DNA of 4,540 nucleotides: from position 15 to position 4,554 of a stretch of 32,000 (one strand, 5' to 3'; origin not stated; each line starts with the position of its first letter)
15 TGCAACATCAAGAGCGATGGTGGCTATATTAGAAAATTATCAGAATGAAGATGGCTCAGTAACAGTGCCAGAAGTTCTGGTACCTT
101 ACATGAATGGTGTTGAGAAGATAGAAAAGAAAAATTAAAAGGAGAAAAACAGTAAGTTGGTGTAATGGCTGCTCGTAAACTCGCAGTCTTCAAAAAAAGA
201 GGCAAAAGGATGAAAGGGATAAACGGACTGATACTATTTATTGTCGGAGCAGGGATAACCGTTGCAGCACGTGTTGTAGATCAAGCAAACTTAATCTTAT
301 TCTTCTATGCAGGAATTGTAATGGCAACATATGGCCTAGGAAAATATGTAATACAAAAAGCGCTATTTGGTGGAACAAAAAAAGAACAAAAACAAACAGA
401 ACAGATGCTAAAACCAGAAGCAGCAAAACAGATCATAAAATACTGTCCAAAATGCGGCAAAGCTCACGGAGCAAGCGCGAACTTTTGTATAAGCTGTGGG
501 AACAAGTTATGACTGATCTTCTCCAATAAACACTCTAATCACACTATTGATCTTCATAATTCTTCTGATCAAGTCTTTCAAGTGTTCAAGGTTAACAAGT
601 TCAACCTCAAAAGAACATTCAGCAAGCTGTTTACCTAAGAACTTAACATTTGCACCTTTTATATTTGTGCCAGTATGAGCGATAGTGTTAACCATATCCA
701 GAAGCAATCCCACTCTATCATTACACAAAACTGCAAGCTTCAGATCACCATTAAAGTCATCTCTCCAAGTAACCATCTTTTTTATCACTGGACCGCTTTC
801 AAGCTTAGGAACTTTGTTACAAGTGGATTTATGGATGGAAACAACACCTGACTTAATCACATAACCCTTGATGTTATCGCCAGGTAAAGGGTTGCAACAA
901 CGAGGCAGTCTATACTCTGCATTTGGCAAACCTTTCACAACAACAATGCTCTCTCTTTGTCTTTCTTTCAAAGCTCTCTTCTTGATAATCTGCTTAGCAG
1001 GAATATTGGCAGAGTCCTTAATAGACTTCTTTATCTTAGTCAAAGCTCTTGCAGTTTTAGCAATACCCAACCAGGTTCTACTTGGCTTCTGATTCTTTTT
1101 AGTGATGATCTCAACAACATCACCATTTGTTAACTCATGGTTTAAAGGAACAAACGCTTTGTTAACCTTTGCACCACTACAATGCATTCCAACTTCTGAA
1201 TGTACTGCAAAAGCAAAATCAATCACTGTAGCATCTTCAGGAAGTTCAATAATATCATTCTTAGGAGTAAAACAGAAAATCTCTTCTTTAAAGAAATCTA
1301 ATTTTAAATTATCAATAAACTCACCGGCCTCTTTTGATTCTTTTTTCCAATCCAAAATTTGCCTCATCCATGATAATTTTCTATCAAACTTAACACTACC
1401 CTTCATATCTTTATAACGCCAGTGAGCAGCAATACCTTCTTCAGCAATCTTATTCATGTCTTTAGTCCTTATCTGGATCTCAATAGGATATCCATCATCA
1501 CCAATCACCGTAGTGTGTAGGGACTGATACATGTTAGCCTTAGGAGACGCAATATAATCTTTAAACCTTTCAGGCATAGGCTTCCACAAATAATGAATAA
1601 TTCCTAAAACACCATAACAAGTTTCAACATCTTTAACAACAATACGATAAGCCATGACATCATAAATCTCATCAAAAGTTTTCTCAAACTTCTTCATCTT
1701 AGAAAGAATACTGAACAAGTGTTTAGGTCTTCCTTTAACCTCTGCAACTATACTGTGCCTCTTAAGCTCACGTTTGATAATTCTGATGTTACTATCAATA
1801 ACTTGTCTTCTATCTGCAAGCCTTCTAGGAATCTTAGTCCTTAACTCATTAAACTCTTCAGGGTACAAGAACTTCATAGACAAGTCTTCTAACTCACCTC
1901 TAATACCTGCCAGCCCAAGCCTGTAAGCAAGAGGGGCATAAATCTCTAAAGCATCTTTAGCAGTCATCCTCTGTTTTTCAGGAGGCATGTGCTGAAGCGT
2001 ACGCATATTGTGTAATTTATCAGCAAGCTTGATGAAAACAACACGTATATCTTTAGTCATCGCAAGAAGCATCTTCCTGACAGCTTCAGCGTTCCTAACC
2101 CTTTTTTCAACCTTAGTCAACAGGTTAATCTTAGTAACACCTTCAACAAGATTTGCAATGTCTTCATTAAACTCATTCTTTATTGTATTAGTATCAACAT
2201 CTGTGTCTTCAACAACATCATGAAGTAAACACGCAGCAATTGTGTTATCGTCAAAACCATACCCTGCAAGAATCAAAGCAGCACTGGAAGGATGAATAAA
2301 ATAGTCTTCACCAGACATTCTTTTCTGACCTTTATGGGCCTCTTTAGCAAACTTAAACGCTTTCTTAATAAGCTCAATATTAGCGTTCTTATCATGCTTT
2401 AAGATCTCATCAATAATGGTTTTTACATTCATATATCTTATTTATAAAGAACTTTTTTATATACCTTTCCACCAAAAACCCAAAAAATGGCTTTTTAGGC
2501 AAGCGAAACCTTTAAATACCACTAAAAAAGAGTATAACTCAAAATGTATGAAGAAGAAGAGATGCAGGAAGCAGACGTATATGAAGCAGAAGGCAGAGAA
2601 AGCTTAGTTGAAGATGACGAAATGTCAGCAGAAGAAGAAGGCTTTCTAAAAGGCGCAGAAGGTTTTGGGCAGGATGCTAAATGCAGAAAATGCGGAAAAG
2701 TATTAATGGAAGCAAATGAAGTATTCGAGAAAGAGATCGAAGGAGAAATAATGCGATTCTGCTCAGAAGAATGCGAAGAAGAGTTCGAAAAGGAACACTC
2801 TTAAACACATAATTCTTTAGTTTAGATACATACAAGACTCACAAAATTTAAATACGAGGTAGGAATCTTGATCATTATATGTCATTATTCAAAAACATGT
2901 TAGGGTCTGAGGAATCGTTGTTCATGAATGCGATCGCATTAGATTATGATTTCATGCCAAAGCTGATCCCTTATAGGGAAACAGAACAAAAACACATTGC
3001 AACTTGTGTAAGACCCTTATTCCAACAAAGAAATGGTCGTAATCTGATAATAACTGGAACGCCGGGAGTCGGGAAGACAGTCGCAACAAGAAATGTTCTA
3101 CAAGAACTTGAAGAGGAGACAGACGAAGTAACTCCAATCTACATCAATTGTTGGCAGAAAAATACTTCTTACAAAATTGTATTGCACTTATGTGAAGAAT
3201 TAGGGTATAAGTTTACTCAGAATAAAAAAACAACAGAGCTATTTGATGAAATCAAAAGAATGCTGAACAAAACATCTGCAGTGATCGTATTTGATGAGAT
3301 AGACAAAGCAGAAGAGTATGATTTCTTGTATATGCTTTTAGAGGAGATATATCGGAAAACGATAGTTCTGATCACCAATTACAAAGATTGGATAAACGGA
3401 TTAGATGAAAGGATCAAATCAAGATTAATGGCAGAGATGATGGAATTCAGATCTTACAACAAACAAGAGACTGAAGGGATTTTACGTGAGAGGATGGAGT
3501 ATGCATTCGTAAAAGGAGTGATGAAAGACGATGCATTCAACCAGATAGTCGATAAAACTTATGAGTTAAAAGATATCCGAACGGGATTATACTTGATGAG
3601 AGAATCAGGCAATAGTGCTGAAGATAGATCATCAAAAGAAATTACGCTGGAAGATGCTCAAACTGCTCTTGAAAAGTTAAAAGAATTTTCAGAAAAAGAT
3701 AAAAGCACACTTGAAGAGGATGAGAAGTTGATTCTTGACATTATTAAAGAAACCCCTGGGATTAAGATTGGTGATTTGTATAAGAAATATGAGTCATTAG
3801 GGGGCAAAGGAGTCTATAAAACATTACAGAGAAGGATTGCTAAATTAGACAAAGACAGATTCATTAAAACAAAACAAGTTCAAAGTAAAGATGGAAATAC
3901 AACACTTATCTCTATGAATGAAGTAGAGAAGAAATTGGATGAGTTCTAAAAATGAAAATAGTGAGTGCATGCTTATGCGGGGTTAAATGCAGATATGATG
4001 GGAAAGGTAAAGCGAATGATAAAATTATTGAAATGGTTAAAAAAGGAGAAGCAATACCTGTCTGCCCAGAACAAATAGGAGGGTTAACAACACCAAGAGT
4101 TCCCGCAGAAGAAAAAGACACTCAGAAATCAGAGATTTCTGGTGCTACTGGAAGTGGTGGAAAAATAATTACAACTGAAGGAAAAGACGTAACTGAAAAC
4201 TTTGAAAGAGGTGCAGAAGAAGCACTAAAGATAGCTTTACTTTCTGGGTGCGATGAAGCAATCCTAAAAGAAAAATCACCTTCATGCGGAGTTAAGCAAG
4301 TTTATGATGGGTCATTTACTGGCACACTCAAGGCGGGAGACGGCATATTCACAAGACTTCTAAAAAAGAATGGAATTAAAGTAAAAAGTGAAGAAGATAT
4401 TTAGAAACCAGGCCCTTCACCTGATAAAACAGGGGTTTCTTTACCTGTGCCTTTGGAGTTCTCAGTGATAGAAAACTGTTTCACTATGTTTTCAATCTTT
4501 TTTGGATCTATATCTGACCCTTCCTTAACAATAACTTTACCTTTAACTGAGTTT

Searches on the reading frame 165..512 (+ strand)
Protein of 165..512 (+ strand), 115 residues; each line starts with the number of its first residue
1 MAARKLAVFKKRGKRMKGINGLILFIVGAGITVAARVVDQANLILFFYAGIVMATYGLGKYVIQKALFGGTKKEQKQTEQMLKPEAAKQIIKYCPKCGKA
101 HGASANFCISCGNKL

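Call 8: search_protein_families(library=pfam, proteins=[window:165-512:+], max_evalue=0.01)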
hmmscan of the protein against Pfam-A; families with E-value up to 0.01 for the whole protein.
window:165-512:+ (115 aa): 3 families
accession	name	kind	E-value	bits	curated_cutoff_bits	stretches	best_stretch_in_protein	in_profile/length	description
PF13240.11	Zn_Ribbon_1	-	1.5e-06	28.2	25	1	93-115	1-23/23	zinc-ribbon domain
PF13248.11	Zn_ribbon_3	-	2.5e-05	24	27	1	92-115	3-26/26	zinc-ribbon domain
PF12773.13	DZR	-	0.00032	21.2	27.3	1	92-112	25-45/45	Double zinc ribbon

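Call 71: find_encoding_contigs(protein=window:165-512:+, flank=10000, max_places=5)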
Protein window:165-512:+ (115 aa): no gene with exactly this product is on record in the collection.

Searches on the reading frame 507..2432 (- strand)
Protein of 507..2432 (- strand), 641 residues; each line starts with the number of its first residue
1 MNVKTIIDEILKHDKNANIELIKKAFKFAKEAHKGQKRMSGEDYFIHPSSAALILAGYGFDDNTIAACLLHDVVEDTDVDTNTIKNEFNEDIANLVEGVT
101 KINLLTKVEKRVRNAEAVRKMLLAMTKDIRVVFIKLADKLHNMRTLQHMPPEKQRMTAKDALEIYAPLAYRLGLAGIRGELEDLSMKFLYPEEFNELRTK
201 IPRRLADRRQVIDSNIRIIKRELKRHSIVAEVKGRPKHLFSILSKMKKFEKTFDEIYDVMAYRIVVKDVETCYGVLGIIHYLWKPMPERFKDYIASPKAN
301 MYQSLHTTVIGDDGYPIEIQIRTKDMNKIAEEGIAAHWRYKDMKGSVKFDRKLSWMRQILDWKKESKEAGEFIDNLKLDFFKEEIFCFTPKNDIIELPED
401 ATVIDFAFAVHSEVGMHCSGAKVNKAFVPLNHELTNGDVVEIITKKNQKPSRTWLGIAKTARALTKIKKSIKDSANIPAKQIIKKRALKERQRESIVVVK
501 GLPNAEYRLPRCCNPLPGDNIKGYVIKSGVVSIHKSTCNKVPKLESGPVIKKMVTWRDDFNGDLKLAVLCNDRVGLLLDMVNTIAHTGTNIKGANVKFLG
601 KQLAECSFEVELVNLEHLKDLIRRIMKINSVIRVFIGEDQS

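Call 8: search_protein_families(library=pfam, proteins=[window:507-2432:-], max_evalue=0.01)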
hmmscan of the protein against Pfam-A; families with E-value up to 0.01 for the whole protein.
window:507-2432:- (641 aa): 6 families
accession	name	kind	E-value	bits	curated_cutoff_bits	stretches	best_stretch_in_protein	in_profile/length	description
PF13328.12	HD_4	-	6.9e-48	162.8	27.2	1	25-174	1-155/156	HD domain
PF04607.23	RelA_SpoT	-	4.2e-42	143.4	27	1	234-343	1-111/113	Region found in RelA / SpoT proteins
PF02824.27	TGS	-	3.3e-20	72.3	22.2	1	385-444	1-60/60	TGS domain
PF13291.12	ACT_4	-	7.5e-13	49.4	27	1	565-634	8-78/80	ACT domain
PF01966.28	HD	-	8.7e-09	36.1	22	1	44-143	1-116/116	HD domain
PF01417.26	ENTH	-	0.0084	16.6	24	0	237-324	21-110/124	ENTH domain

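Call 33: find_encoding_contigs(protein=window:507-2432:-, flank=10000, max_places=5)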
Protein window:507-2432:- (641 aa): no gene with exactly this product is on record in the collection.

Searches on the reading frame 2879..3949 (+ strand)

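Call 8: search_protein_families(library=pfam, proteins=[window:2879-3949:+], max_evalue=0.01)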
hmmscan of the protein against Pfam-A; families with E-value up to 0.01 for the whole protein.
window:2879-3949:+ (356 aa): 25 families
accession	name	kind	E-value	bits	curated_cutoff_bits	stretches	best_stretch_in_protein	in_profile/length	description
PF13401.12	AAA_22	-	8.4e-15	55.7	27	1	52-148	4-99/130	AAA domain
PF22703.2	Cdc6_lid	-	1e-10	41.7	27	1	201-263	3-66/68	Cdc6 AAA+ ATPase-type lid domain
PF00931.28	NB-ARC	-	2.8e-10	40.3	23.5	1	38-167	3-135/248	NB-ARC domain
PF13191.12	AAA_16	-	4.3e-10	40.8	32.6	1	31-154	3-156/167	AAA ATPase domain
PF24883.2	NPHP3_N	-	3e-08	34.5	24.8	1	51-105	20-72/164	Nephrocystin 3, N-terminal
PF00004.35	AAA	-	2.2e-07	31.8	21.2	1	57-168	2-110/131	ATPase family associated with various cellular activities (AAA)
PF05729.18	NACHT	-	1.6e-06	28.5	26.7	1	55-197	2-158/167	NACHT domain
PF13173.12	AAA_14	-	1.4e-05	25.5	27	1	54-135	3-81/129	AAA domain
PF08433.16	KTI12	-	1.4e-05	25.2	22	1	56-137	4-76/271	Chromatin associated protein KTI12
PF09848.15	SLFN-g3_helicase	-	2.4e-05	24.2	24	1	56-146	4-93/354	Schlafen group 3, DNA/RNA helicase domain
PF05621.17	TniB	-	4.2e-05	23.5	22.4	1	51-145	34-132/189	Bacterial TniB protein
PF07728.20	AAA_5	-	6.9e-05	23.3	22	1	55-169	1-102/139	AAA domain (dynein-related subfamily)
PF07088.17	GvpD_P-loop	-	7e-05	23.2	24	1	46-82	3-39/189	GvpD gas vesicle protein, P-loop domain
PF07724.20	AAA_2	-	8.4e-05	23.1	27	1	55-148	5-90/166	AAA domain (Cdc48 subfamily)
PF03266.21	NTPase_1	-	8.7e-05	22.9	23.9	1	55-145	1-108/168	NTPase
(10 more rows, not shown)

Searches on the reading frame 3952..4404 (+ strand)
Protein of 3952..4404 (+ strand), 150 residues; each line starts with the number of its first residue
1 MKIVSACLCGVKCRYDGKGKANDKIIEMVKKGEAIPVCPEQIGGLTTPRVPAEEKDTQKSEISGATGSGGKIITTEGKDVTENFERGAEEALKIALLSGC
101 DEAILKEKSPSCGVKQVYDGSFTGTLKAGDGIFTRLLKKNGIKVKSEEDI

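Call 8: search_protein_families(library=pfam, proteins=[window:3952-4404:+], max_evalue=0.01)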
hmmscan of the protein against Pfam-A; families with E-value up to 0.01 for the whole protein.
window:3952-4404:+ (150 aa): 1 family
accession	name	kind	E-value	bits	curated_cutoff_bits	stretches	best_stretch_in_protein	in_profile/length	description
PF04463.17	2-thiour_desulf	-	2.3e-46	157.8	34.7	1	3-149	2-141/141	2-thiouracil desulfurase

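Call 72: find_encoding_contigs(protein=window:3952-4404:+, flank=10000, max_places=5)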
Protein window:3952-4404:+ (150 aa): no gene with exactly this product is on record in the collection.
